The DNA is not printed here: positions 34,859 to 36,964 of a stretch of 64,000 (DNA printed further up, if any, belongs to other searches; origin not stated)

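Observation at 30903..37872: Central locus: HExxH hydroxylase-like gene facing four translationally coupled rSAM-family genes, with no conventional precursor gene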

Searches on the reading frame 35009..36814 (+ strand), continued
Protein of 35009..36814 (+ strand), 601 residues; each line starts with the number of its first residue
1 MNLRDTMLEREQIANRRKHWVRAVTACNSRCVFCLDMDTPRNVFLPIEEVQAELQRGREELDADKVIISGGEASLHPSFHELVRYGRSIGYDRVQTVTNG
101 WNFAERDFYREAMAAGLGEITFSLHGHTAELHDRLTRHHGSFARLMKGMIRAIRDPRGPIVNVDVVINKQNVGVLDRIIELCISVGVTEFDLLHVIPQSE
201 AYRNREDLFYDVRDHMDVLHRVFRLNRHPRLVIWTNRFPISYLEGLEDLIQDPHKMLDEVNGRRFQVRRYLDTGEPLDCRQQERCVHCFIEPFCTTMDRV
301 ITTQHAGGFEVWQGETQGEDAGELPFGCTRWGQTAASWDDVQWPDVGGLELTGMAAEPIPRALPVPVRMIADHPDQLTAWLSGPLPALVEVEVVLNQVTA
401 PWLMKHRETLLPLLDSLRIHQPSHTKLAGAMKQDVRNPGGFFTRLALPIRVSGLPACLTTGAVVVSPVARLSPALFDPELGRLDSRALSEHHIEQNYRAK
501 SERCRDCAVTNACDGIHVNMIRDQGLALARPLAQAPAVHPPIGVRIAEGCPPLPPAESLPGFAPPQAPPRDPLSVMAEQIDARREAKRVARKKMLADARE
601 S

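Call 23: search_protein_families(library=ncbifam, proteins=[L008:16552-18063:+, L026:832-1308:+, L054:17773-18768:+, L033:18065-19081:+, L058:19774-20916:+, L044:12933-15245:+, L056:10741-11715:+, L013:9062-9640:+, L061:6935-7174:+, L033:16847-17095:+], max_evalue=0.001)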
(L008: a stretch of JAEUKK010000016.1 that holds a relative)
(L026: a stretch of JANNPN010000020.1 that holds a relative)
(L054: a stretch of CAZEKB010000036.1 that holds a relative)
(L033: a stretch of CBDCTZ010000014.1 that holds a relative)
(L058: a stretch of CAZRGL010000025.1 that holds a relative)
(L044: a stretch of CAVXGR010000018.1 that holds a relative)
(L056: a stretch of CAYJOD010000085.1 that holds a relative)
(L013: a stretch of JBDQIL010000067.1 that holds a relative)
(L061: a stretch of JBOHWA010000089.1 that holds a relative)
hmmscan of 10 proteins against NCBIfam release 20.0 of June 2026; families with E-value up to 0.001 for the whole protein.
L008:16552-18063:+ (503 aa): 59 families (the best 25 are shown)
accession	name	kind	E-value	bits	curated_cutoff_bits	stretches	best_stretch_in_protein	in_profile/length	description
TIGR03978.1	rSAM_paired_1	equivalog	1.2e-144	482.6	370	1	21-490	3-466/466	His-Xaa-Ser system radical SAM maturase HxsB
NF047865.1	rSAM_PapB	equivalog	4e-30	105.2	340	1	103-449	9-326/330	PapB family radical SAM/SPASM ranthipeptide maturase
TIGR04068.1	rSAM_ocin_clost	equivalog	3e-29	102.2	500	1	64-238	51-227/462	Cys-rich peptide radical SAM maturase CcpM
NF040492.1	not_ScfB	exception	1.9e-27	96.2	855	1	77-450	79-426/450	ScfB-related radical SAM/SPASM orphan maturase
TIGR03974.1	rSAM_six_Cys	equivalog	6.1e-26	91.3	425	1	105-438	105-414/451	thioether cross-link-forming SCIFF peptide maturase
TIGR04064.1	rSAM_nif11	equivalog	1.4e-25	90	518.7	1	102-238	83-219/459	nif11-like peptide radical SAM maturase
TIGR03942.1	sulfatase_rSAM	equivalog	5.4e-23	81.6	349.45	1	101-436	5-320/363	anaerobic sulfatase maturase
TIGR03906.1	quino_hemo_SAM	equivalog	8.1e-22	77.5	453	1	101-237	98-235/467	quinohemoprotein amine dehydrogenase maturation protein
NF035951.1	rSAM_RumMC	equivalog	3.5e-20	72.2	720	1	103-235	118-252/510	RumMC family radical SAM sactipeptide maturase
TIGR04163.1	rSAM_cobopep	equivalog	8.3e-20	70.9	375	1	78-453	47-401/428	peptide-modifying radical SAM enzyme CbpB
TIGR04083.1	rSAM_pep_methan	hypoth_equivalog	1.4e-19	70.3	300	1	100-476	3-345/376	TIGR04083 family peptide-modifying radical SAM enzyme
NF041298.1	rSAM_mat_DynA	equivalog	3.3e-18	65.8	450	1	99-336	3-230/356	dynobactin maturation radical SAM/SPASM protein DynA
TIGR04280.1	geopep_mat_rSAM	hypoth_equivalog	2.3e-17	63.1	400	1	63-229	50-217/428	geopeptide radical SAM maturase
NF038170.1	lachnocin_rSAM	equivalog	2.6e-17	62.8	550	1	102-237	81-217/440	lachnocin radical SAM maturase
NF010321.0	PRK13758.1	equivalog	3.9e-17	62.4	441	1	105-431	13-321/370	anaerobic sulfatase-maturase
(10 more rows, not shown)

L026:832-1308:+ (158 aa): 1 family
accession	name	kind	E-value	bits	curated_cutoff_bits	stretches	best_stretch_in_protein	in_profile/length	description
TIGR03976.1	chp_LLNDYxLRE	equivalog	2.7e-13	50.1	50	1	30-118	1-88/90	His-Xaa-Ser system protein HxsD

L054:17773-18768:+ (331 aa): 55 families (the best 25 are shown)
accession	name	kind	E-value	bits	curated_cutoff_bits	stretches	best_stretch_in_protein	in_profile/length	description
NF047865.1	rSAM_PapB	equivalog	2.2e-22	79.7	340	1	10-224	5-227/330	PapB family radical SAM/SPASM ranthipeptide maturase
TIGR02666.1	moaA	equivalog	7.3e-13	48.2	284.05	1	8-120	10-124/336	GTP 3',8-cyclase MoaA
TIGR04064.1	rSAM_nif11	equivalog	1.2e-11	44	518.7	1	8-184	78-262/459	nif11-like peptide radical SAM maturase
TIGR03974.1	rSAM_six_Cys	equivalog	1.4e-10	40.7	425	1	9-144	98-243/451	thioether cross-link-forming SCIFF peptide maturase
TIGR04051.1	rSAM_NirJ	equivalog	3.8e-10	39.3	515.45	1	11-142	5-133/354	heme d1 biosynthesis radical SAM protein NirJ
NF049973.1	radical_Rv1681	equivalog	6.7e-10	38.4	380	1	17-172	81-233/326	Rv1681 family radical SAM protein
TIGR04068.1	rSAM_ocin_clost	equivalog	1.1e-09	37.7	500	1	9-140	85-227/462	Cys-rich peptide radical SAM maturase CcpM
TIGR04054.1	rSAM_NirJ1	equivalog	3.4e-09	35.8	650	1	10-151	38-176/387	putative heme d1 biosynthesis radical SAM protein NirJ1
TIGR04546.1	rSAM_ahbC_deAc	equivalog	3.8e-09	35.8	650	1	11-139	42-166/390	12,18-didecarboxysiroheme deacetylase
TIGR04269.1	SAM_SPASM_FxsB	subfamily_domain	4.8e-09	35.7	370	1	8-145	2-154/363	FxsB family cyclophane-forming radical SAM/SPASM peptide maturase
TIGR03906.1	quino_hemo_SAM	equivalog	1.7e-08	33.5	453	1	8-148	94-245/467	quinohemoprotein amine dehydrogenase maturation protein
TIGR04084.1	rSAM_AF0577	subfamily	2.1e-08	33.5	225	1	14-179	3-158/347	TIGR04084 family radical SAM/SPASM domain-containing protein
TIGR04133.1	rSAM_w_lipo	hypoth_equivalog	2.5e-08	33.3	425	1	8-151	24-166/350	TIGR04133 family radical SAM/SPASM protein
TIGR04347.1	pseudo_SAM_Halo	equivalog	6.9e-08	32.2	525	1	11-182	41-209/390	TIGR04347 family pseudo-SAM/SPASM protein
TIGR04053.2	TIGR04053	equivalog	2.6e-07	30.2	395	1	6-158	6-159/366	TIGR04053 family radical SAM/SPASM domain-containing protein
TIGR03978.1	rSAM_paired_1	equivalog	5.8e-07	28.6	370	1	11-140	86-222/466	His-Xaa-Ser system radical SAM maturase HxsB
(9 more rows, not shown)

L033:18065-19081:+ (338 aa): 40 families (the best 25 are shown)
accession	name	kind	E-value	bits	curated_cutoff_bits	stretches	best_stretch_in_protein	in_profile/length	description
NF038332.1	rSAM_rare_HxsC4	exception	3.1e-24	85.8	500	1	35-227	14-208/335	radical SAM protein HxsC4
TIGR02668.1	moaA_archaeal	equivalog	1.1e-18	67.3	325.25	1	31-246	6-219/303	GTP 3',8-cyclase MoaA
TIGR03977.1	rSAM_pair_HxsC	equivalog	1.8e-18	66.4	267.9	1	39-262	29-256/292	His-Xaa-Ser system radical SAM maturase HxsC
TIGR02109.1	PQQ_syn_pqqE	equivalog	2e-17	63.2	381.35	1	39-238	11-207/358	pyrroloquinoline quinone biosynthesis protein PqqE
TIGR03962.1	mycofact_rSAM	equivalog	3.3e-16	59.4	265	1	39-235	16-207/339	mycofactocin radical SAM maturase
NF038283.1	viperin_w_prok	equivalog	4.4e-16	58.9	180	1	38-191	5-168/281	viperin family antiviral radical SAM protein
NF001199.0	PRK00164.2-1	equivalog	1.8e-15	56.9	231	1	31-245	8-221/308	GTP 3',8-cyclase MoaA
TIGR02666.1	moaA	equivalog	3e-15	56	284.05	1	31-208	6-188/336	GTP 3',8-cyclase MoaA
TIGR04545.1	rSAM_ahbD_hemeb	equivalog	4.5e-15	55.9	500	1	40-246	5-207/339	heme b synthase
TIGR04317.1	W_rSAM_matur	equivalog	7.3e-14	51.6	380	1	36-216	5-187/349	tungsten cofactor oxidoreductase radical SAM maturase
TIGR04053.2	TIGR04053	equivalog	3.4e-13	49.6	395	1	80-243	54-216/366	TIGR04053 family radical SAM/SPASM domain-containing protein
NF045574.1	sacti_mat_StsB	exception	7.3e-13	48.2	625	1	74-217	133-273/466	StsB family radical SAM/SPASM domain sactipeptide maturase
TIGR04251.1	SCM_rSAM_ScmF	equivalog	8.3e-12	45.1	400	1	36-223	5-192/353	SynChlorMet cassette radical SAM/SPASM protein ScmF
TIGR04303.1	GeoRSP_rSAM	equivalog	1.4e-10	41.3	400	1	72-232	38-196/325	GeoRSP system radical SAM/SPASM protein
TIGR04466.1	rSAM_BlsE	equivalog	9.7e-10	38.4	400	1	42-190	10-152/327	cytosylglucuronate decarboxylase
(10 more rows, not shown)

L058:19774-20916:+ (380 aa): 43 families (the best 25 are shown)
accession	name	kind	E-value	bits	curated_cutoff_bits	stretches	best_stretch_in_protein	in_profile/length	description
NF038332.1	rSAM_rare_HxsC4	exception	4.5e-35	121.4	500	1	5-336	4-332/335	radical SAM protein HxsC4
TIGR04545.1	rSAM_ahbD_hemeb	equivalog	3.3e-20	72.8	500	1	20-210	5-188/339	heme b synthase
TIGR02668.1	moaA_archaeal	equivalog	9.3e-20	70.8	325.25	1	15-192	10-180/303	GTP 3',8-cyclase MoaA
TIGR02666.1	moaA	equivalog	3.3e-19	69.1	284.05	1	15-187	10-182/336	GTP 3',8-cyclase MoaA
TIGR04317.1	W_rSAM_matur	equivalog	7.8e-17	61.4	380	1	15-205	4-190/349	tungsten cofactor oxidoreductase radical SAM maturase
TIGR03977.1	rSAM_pair_HxsC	equivalog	1.9e-16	59.8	267.9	1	15-278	25-284/292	His-Xaa-Ser system radical SAM maturase HxsC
NF001199.0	PRK00164.2-1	equivalog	2e-16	60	231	1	15-187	12-177/308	GTP 3',8-cyclase MoaA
TIGR04546.1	rSAM_ahbC_deAc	equivalog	1.2e-15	57.2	650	1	11-183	35-198/390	12,18-didecarboxysiroheme deacetylase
TIGR04466.1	rSAM_BlsE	equivalog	1.4e-15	57.6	400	1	17-185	5-162/327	cytosylglucuronate decarboxylase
TIGR02109.1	PQQ_syn_pqqE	equivalog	2.3e-15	56.4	381.35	1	19-216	11-200/358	pyrroloquinoline quinone biosynthesis protein PqqE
TIGR03962.1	mycofact_rSAM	equivalog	3.8e-15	55.9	265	1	20-215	17-202/339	mycofactocin radical SAM maturase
TIGR04053.2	TIGR04053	equivalog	1.1e-14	54.5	395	1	21-220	14-207/366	TIGR04053 family radical SAM/SPASM domain-containing protein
TIGR04303.1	GeoRSP_rSAM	equivalog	5.9e-14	52.4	400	1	20-185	10-164/325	GeoRSP system radical SAM/SPASM protein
NF045702.1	rSAM_GDGT_ether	equivalog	1.8e-13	50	450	1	18-188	89-256/486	tetraether lipid synthase Tes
TIGR04054.1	rSAM_NirJ1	equivalog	3.2e-13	49.1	650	1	11-184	32-196/387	putative heme d1 biosynthesis radical SAM protein NirJ1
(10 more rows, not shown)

L044:12933-15245:+ (770 aa): 46 families (the best 25 are shown)
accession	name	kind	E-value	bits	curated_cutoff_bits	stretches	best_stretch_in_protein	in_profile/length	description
NF038332.1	rSAM_rare_HxsC4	exception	1.3e-34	119.9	500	1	462-673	8-224/335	radical SAM protein HxsC4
TIGR03977.1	rSAM_pair_HxsC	equivalog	4e-21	75.2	267.9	1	466-691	22-254/292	His-Xaa-Ser system radical SAM maturase HxsC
TIGR04545.1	rSAM_ahbD_hemeb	equivalog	2.4e-20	73.3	500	1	474-657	5-189/339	heme b synthase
TIGR02109.1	PQQ_syn_pqqE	equivalog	2e-19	69.7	381.35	1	470-687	8-229/358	pyrroloquinoline quinone biosynthesis protein PqqE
TIGR02666.1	moaA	equivalog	1e-17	64.1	284.05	1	465-651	6-197/336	GTP 3',8-cyclase MoaA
TIGR03962.1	mycofact_rSAM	equivalog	1.4e-17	63.9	265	1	472-653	15-192/339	mycofactocin radical SAM maturase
TIGR02668.1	moaA_archaeal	equivalog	5.5e-17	61.7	325.25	1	466-633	7-176/303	GTP 3',8-cyclase MoaA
NF001199.0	PRK00164.2-1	equivalog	6.5e-17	61.6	231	1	466-628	9-173/308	GTP 3',8-cyclase MoaA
TIGR04053.2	TIGR04053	equivalog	1.4e-16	60.7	395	1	474-682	13-221/366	TIGR04053 family radical SAM/SPASM domain-containing protein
TIGR04055.1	rSAM_NirJ2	equivalog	1.8e-16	60.6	500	1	474-654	5-182/326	putative heme d1 biosynthesis radical SAM protein NirJ2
TIGR04251.1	SCM_rSAM_ScmF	equivalog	1.3e-15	57.6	400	1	492-651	33-187/353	SynChlorMet cassette radical SAM/SPASM protein ScmF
TIGR04546.1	rSAM_ahbC_deAc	equivalog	2.7e-15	56.1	650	1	471-661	41-228/390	12,18-didecarboxysiroheme deacetylase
NF045574.1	sacti_mat_StsB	exception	1.6e-14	53.6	625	1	461-655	88-278/466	StsB family radical SAM/SPASM domain sactipeptide maturase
TIGR04347.1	pseudo_SAM_Halo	equivalog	4.5e-14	52.5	525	1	464-673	32-241/390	TIGR04347 family pseudo-SAM/SPASM protein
TIGR04051.1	rSAM_NirJ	equivalog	1.3e-13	50.7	515.45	1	472-652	5-182/354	heme d1 biosynthesis radical SAM protein NirJ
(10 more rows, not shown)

L056:10741-11715:+ (324 aa): 35 families (the best 25 are shown)
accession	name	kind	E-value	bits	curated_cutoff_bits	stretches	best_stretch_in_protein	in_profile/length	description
NF038332.1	rSAM_rare_HxsC4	exception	4.5e-23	81.9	500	1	18-184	16-187/335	radical SAM protein HxsC4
TIGR02668.1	moaA_archaeal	equivalog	7.1e-17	61.3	325.25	1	20-179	14-174/303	GTP 3',8-cyclase MoaA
NF001199.0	PRK00164.2-1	equivalog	8.2e-17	61.3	231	1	20-178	16-175/308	GTP 3',8-cyclase MoaA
TIGR02666.1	moaA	equivalog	4.9e-15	55.3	284.05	1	25-186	19-188/336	GTP 3',8-cyclase MoaA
TIGR04347.1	pseudo_SAM_Halo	equivalog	2.9e-14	53.2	525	1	24-201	46-222/390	TIGR04347 family pseudo-SAM/SPASM protein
TIGR04303.1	GeoRSP_rSAM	equivalog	3.8e-14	53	400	1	16-227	5-217/325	GeoRSP system radical SAM/SPASM protein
NF045646.2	rSAM_Se_TrsS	equivalog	9.8e-14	50.7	490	1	22-137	92-210/441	radical SAM (seleno)protein TrsS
TIGR02109.1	PQQ_syn_pqqE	equivalog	9.9e-14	51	381.35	1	21-188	12-179/358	pyrroloquinoline quinone biosynthesis protein PqqE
TIGR03977.1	rSAM_pair_HxsC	equivalog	2.7e-13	49.5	267.9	1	21-179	30-191/292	His-Xaa-Ser system radical SAM maturase HxsC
NF045574.1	sacti_mat_StsB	exception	6.6e-13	48.3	625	1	22-188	102-266/466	StsB family radical SAM/SPASM domain sactipeptide maturase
TIGR04545.1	rSAM_ahbD_hemeb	equivalog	1.6e-12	47.6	500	1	21-224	5-208/339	heme b synthase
TIGR04055.1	rSAM_NirJ2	equivalog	9.1e-12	45.1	500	1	24-237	8-220/326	putative heme d1 biosynthesis radical SAM protein NirJ2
NF045702.1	rSAM_GDGT_ether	equivalog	1.3e-10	40.6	450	1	16-177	86-252/486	tetraether lipid synthase Tes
NF050035.1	rSAM_WgK_link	exception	2.4e-09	36.7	650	1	13-197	6-190/367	radical SAM/SPASM peptide maturase WgkB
TIGR04546.1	rSAM_ahbC_deAc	equivalog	2.4e-09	36.5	650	1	24-221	47-243/390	12,18-didecarboxysiroheme deacetylase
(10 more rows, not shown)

L013:9062-9640:+ (192 aa): 0 families

L061:6935-7174:+ (79 aa): 1 family
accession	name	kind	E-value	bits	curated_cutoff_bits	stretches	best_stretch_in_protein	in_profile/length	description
NF038315.1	HxsD_rel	equivalog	8.7e-19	67.5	41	1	9-70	1-61/62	HxsD-like protein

L033:16847-17095:+ (82 aa): 2 families
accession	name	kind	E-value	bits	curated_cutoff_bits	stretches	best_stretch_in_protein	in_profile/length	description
NF038313.3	HisXaaSer_A4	exception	7.6e-10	39.5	55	1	9-80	1-82/93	His-Xaa-Ser repeat protein HxsA4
NF038296.1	HisXaaSer_A2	equivalog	4.1e-05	24.5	48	1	24-79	37-92/96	His-Xaa-Ser repeat protein HxsA2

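Call 32: search_protein_families(library=padloc, proteins=[window:35009-36814:+, L008:16552-18063:+, L026:832-1308:+], max_evalue=0.001)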
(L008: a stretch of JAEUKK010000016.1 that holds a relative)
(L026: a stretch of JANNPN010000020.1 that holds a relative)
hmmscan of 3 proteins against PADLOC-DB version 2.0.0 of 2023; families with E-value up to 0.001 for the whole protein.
window:35009-36814:+ (601 aa): 2 families
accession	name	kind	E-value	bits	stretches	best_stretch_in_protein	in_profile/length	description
PDLC02904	pVip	-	2.9e-11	41.4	1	24-200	10-180/262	Viperins associated with kinases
PDLC02903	pVip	-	4.5e-11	40.7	1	24-197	7-173/257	Viperins not associated with kinases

L008:16552-18063:+ (503 aa): 2 families
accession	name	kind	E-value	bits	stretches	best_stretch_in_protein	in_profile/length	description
PDLC02904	pVip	-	4.2e-09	34.3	1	105-216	11-111/262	Viperins associated with kinases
PDLC02903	pVip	-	1.2e-08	32.8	1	104-217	7-105/257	Viperins not associated with kinases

L026:832-1308:+ (158 aa): 0 families

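Call 41: search_protein_families(library=pfam, proteins=[L013:9062-9640:+, L008:16552-18063:+, L026:832-1308:+, L044:12933-15245:+], max_evalue=0.01)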
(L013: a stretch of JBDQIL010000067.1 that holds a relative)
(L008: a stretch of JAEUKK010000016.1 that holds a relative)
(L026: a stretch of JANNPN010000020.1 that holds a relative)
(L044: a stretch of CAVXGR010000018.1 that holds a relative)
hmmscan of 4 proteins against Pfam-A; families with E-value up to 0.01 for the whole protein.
L013:9062-9640:+ (192 aa): 0 families

L008:16552-18063:+ (503 aa): 2 families
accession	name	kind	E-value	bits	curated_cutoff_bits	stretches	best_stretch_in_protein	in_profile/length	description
PF04055.27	Radical_SAM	-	8.3e-11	42.8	29.5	1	101-223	1-121/166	Radical SAM superfamily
PF13353.11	Fer4_12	-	5.1e-08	33.7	22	1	100-227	8-130/137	4Fe-4S single cluster domain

L026:832-1308:+ (158 aa): 0 families

L044:12933-15245:+ (770 aa): 2 families
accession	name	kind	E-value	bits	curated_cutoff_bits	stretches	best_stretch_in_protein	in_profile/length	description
PF04055.27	Radical_SAM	-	8.2e-32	111.1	29.5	2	473-612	1-144/166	Radical SAM superfamily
PF13353.11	Fer4_12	-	0.0037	18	22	0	217-250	3-36/137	4Fe-4S single cluster domain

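Call 43: search_protein_families(library=pfam, proteins=[L010:4693-6960:+, L032:11917-16539:-, L010:555-1649:+], max_evalue=0.001)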
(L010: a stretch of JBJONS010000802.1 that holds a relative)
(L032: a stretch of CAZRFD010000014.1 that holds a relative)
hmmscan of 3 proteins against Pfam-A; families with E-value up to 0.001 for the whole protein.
L010:4693-6960:+ (755 aa): 3 families
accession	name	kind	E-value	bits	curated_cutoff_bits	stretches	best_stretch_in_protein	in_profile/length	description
PF00801.26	PKD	-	3.1e-06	27.5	23.5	0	121-200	9-77/80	PKD domain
PF19077.6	Big_13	-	0.00012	23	27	0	237-299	36-98/102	Bacterial Ig-like domain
PF17936.7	Big_6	-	0.00016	22.3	27.6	0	511-577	11-75/83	Bacterial Ig domain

L032:11917-16539:- (1540 aa): 2 families
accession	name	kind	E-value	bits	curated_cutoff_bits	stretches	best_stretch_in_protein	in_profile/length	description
PF17957.7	Big_7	-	5.7e-10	40.1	24.1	2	359-433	1-70/70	Bacterial Ig domain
PF00801.26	PKD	-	5.2e-08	33.2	23.5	0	368-438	7-68/80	PKD domain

L010:555-1649:+ (364 aa): 0 families

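Call 47: find_related_loci(query=A2, collection=metagenome_contigs, flank=10000)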
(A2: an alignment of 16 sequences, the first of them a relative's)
Query A2 (503 aa) in metagenome_contigs; peptide patterns used: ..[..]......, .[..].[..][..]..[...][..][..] (x = any residue, [..] = any of these).
600 stretches matched a pattern (row limit reached: there are more); 407 encode a relative of the query (tblastn E <= 1e-3); the best 80 are kept; 80 distinct loci.
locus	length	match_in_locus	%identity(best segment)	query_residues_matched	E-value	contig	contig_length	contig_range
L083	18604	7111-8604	76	2-499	0e+0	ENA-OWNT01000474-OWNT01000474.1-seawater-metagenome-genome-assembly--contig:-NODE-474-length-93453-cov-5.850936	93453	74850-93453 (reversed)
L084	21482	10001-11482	74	2-495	0e+0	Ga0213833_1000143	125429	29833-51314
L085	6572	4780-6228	75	13-495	0e+0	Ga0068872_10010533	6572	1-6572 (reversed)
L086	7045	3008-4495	65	1-499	0e+0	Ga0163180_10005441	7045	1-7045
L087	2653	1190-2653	66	6-494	0e+0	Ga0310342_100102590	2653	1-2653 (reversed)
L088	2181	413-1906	66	2-497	0e+0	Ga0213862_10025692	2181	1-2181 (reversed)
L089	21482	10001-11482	65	4-498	0e+0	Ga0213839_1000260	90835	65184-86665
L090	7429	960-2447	65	2-498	0e+0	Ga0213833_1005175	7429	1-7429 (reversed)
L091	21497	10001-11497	65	1-500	0e+0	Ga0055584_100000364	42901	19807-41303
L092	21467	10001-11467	64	9-498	0e+0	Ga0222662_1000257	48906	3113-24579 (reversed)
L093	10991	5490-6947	62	6-495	0e+0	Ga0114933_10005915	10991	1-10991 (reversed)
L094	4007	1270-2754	60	2-495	0e+0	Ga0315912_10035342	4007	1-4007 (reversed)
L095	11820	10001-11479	61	1-495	0e+0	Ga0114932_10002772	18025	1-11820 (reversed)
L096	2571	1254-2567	67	7-445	0e+0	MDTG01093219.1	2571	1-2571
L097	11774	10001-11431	64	19-495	0e+0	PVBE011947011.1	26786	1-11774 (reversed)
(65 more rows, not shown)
